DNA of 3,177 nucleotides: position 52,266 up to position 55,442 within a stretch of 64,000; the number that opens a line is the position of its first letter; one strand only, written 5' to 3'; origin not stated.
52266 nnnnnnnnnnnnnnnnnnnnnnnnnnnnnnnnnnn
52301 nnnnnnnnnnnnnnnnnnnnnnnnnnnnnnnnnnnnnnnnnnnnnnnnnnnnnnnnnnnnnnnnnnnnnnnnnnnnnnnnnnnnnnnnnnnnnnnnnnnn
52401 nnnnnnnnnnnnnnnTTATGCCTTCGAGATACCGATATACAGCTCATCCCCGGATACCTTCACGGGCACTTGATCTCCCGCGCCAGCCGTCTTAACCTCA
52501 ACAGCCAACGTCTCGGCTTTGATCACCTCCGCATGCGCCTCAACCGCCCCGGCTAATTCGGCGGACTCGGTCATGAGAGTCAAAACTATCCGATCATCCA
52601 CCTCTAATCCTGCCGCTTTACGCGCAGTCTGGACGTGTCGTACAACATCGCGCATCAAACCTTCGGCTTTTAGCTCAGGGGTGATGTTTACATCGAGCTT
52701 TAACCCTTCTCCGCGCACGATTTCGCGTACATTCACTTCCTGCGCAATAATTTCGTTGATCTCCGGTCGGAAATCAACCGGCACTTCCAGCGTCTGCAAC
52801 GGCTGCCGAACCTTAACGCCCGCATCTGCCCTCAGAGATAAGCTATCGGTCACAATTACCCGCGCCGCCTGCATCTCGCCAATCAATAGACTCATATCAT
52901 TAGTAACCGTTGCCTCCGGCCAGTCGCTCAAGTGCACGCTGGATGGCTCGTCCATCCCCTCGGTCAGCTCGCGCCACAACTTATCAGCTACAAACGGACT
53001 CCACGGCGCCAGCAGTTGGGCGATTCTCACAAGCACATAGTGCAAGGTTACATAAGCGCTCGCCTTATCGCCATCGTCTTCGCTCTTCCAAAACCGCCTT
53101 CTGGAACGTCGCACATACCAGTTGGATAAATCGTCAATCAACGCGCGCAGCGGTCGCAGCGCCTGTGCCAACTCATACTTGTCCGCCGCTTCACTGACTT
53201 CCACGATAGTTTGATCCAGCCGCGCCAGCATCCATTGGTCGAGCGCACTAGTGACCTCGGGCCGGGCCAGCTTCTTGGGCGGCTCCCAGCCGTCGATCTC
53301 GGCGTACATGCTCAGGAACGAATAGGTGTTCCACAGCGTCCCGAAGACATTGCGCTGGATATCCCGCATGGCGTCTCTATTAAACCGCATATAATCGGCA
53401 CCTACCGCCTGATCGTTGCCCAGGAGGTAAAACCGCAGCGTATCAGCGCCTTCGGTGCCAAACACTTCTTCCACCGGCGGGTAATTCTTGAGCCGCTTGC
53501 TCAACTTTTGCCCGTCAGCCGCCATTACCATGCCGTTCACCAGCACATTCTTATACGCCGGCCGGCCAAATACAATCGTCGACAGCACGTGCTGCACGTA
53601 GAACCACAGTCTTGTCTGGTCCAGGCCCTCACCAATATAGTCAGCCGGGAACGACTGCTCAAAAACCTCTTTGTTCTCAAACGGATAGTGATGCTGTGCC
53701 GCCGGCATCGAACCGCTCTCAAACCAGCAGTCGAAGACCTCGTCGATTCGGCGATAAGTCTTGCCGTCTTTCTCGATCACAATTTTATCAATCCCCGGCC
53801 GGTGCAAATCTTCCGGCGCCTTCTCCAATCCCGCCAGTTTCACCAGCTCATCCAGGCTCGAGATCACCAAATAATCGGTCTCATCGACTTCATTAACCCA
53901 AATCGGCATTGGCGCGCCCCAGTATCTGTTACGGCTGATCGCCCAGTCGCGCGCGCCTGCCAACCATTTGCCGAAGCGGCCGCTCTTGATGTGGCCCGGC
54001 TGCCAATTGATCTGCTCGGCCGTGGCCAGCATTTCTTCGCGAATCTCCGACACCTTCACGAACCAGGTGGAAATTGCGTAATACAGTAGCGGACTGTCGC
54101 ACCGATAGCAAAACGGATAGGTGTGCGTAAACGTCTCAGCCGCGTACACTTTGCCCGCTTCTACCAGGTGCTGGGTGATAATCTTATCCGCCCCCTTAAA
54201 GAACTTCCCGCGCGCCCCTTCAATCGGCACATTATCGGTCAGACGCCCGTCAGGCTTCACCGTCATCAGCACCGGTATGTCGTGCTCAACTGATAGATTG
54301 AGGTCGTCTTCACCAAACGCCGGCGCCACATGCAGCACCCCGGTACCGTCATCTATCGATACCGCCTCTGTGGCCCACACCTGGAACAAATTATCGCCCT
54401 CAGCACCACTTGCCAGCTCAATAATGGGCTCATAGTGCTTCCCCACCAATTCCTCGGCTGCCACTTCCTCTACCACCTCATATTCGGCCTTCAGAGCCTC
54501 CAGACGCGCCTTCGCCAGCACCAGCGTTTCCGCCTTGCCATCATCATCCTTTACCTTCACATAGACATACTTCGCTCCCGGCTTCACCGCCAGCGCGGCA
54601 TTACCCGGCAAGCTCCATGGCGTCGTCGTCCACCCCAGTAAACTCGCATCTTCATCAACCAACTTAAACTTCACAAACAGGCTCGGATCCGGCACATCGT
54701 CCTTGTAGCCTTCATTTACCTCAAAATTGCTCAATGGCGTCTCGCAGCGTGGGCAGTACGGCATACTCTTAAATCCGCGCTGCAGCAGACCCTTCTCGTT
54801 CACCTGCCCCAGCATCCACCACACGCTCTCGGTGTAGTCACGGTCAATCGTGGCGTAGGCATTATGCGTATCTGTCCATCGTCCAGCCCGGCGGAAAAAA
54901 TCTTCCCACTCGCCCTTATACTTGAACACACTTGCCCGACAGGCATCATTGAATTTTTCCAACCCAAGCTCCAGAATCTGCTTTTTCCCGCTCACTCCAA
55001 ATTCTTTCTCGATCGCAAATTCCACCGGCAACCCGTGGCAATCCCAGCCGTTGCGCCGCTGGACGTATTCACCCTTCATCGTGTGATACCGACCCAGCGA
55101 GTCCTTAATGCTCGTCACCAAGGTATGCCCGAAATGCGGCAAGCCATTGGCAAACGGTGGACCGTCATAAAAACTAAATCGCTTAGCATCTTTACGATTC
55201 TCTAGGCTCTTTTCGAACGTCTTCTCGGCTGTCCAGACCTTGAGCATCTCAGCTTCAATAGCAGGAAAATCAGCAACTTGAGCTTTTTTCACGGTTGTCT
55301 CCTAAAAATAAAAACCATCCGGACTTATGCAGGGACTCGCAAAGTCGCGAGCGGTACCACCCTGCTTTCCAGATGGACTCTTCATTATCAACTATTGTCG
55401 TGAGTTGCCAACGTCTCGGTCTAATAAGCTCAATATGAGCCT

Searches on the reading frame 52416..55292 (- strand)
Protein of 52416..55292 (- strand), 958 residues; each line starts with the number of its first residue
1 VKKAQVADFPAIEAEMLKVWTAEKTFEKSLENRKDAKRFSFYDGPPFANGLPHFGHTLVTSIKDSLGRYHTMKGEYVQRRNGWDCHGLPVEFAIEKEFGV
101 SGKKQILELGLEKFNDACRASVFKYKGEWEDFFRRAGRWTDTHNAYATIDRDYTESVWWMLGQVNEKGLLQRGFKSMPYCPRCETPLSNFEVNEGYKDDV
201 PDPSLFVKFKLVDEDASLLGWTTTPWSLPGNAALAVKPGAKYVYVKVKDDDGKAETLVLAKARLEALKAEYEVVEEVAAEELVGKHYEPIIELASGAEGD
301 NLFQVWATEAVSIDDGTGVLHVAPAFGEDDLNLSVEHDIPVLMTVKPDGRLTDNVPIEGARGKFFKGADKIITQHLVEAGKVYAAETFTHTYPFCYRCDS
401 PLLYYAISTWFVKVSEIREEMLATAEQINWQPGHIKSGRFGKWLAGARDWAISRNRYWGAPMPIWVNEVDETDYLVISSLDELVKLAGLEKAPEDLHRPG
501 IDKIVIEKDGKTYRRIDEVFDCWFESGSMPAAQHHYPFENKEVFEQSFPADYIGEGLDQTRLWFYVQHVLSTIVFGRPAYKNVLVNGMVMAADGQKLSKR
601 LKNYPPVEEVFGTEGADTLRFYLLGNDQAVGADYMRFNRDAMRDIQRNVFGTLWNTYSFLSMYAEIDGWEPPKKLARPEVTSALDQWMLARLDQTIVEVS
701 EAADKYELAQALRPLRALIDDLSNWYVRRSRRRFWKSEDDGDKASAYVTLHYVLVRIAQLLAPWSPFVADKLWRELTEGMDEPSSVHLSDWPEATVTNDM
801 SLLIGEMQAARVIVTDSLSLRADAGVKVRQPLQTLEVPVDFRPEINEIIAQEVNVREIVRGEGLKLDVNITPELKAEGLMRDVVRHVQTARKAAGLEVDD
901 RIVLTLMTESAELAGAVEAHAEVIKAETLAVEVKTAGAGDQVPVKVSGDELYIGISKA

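Call 15: find_related_loci(query=window:52416-55292:-, collection=genome_contigs, flank=6000)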
Query window:52416-55292:- (958 aa) in genome_contigs; peptide patterns used: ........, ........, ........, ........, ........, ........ (x = any residue, [..] = any of these).
251 stretches matched a pattern; 164 encode a relative of the query (tblastn E <= 1e-3); the best 80 are kept; 80 distinct loci.
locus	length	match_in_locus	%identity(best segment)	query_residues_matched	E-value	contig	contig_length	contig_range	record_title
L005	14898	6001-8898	92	1-958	0e+0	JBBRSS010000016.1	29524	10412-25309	MAG: Candidatus Saccharimonadia bacterium isolate La2_metabat2.113 La2_metabat2.113_K_2942267L29524_cov_28.9864, whole g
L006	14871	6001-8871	76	1-957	0e+0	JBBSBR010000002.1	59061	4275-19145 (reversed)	MAG: Candidatus Saccharimonadia bacterium isolate La6_metabat2.164 La6_metabat2.164_K_1308371_L_59061_cov_31.2404, whole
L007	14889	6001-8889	76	1-958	0e+0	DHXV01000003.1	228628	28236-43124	MAG TPA_asm: Patescibacteria group bacterium UBA5147 UBA5147_contig_267, whole genome shotgun sequence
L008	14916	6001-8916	71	1-958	0e+0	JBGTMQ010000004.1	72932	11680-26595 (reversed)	MAG: Candidatus Saccharimonadia bacterium isolate JTS-RE368 k141_9949189, whole genome shotgun sequence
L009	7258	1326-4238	69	1-957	0e+0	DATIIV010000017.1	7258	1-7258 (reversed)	MAG TPA_asm: Candidatus Saccharimonadia bacterium isolate SMAG_U15674 k141_60920, whole genome shotgun sequence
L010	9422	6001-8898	64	1-958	0e+0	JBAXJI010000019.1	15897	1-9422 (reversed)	MAG: Candidatus Saccharibacteria bacterium isolate ELA371 MAG371_19, whole genome shotgun sequence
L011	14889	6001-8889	64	1-958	0e+0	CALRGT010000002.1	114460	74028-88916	MAG: uncultured Candidatus Saccharimonas sp. isolate MsH-01oct19-19 genome assembly, contig: MsH-01oct19-C218, whole gen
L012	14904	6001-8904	63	1-958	0e+0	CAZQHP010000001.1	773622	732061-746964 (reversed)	MAG TPA_asm: uncultured Candidatus Saccharibacteria bacterium isolate SRP178908_co1_46 genome assembly, contig: NODE_2_l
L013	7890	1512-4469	63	1-958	0e+0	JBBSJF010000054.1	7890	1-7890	MAG: Candidatus Saccharimonadales bacterium isolate LS4_maxbin2.071 LS4_maxbin2.071_K_1082857_L_7890_cov_14.0000, whole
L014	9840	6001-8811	65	2-938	0e+0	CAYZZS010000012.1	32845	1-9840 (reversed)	MAG TPA_asm: uncultured Candidatus Saccharibacteria bacterium isolate SRP144015_co1_48 genome assembly, contig: NODE_694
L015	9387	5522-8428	63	2-958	0e+0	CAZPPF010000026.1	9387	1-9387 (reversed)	MAG TPA_asm: uncultured Candidatus Saccharibacteria bacterium isolate SRP200132_co1_506 genome assembly, contig: NODE_13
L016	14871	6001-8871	63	12-957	0e+0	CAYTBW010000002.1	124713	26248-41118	MAG TPA_asm: uncultured Candidatus Saccharibacteria bacterium isolate SRP285395_co2_395 genome assembly, contig: NODE_14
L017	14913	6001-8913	63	7-958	0e+0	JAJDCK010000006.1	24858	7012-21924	MAG: Candidatus Saccharibacteria bacterium isolate OFTM277 OFTM277_5, whole genome shotgun sequence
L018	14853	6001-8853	63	2-957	0e+0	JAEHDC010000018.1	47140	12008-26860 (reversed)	MAG: Candidatus Saccharibacteria bacterium isolate EFPC_124 k127_6771659, whole genome shotgun sequence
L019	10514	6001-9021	61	2-958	0e+0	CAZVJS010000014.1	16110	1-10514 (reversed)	MAG TPA_asm: uncultured Candidatus Saccharibacteria bacterium isolate SRP200132_co1_71 genome assembly, contig: NODE_628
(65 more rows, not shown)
